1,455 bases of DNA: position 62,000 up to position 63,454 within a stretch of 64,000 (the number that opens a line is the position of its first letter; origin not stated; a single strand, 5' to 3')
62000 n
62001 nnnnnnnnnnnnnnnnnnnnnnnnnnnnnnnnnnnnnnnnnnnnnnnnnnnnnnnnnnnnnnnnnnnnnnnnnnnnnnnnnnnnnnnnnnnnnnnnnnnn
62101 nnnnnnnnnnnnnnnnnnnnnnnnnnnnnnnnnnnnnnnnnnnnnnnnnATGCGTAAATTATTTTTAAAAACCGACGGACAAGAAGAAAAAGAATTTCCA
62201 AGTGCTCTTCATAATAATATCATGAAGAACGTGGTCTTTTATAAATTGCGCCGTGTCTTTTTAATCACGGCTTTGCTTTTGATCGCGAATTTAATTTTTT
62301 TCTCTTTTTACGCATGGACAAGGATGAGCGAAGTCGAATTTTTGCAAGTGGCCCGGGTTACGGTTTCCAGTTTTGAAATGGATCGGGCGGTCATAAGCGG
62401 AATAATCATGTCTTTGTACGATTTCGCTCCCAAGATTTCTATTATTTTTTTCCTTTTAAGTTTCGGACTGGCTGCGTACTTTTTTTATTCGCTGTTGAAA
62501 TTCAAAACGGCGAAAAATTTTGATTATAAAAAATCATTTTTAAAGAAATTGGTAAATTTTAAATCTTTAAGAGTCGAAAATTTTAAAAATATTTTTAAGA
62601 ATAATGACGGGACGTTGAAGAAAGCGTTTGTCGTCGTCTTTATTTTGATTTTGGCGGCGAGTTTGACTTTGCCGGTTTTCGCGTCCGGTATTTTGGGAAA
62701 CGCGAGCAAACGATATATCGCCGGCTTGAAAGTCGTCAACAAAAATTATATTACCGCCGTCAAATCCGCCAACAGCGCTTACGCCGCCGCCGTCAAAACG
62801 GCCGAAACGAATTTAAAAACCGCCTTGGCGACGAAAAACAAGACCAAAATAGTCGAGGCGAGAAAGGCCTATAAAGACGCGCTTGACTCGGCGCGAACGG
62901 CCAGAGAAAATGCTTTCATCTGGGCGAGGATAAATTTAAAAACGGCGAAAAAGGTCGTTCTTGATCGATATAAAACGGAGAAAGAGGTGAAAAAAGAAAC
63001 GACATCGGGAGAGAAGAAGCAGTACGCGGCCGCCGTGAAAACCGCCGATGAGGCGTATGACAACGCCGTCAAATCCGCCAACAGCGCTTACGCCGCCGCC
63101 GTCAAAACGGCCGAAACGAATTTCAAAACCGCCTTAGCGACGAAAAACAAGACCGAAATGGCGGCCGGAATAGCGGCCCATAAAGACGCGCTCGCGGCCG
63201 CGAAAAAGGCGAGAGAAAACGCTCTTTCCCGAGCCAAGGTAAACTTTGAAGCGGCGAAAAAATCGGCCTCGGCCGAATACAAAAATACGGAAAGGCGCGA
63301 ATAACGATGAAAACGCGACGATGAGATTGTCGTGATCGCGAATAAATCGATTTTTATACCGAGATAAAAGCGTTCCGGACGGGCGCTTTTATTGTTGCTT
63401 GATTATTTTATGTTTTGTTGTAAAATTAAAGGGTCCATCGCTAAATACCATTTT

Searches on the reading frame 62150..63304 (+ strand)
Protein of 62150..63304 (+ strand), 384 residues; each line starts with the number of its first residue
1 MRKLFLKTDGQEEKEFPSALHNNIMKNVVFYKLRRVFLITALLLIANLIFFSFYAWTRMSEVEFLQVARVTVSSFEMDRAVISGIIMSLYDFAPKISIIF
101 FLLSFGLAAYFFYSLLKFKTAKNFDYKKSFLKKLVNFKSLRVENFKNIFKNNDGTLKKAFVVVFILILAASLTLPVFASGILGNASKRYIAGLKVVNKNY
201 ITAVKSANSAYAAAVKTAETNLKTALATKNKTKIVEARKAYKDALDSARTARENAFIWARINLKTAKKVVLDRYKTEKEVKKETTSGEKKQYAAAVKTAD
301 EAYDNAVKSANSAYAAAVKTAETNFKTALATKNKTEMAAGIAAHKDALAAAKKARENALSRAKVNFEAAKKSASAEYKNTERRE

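Call 78: find_encoding_contigs(protein=window:62150-63304:+, flank=10000, max_places=2)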
Protein window:62150-63304:+ (384 aa): no gene with exactly this product is on record in the collection.
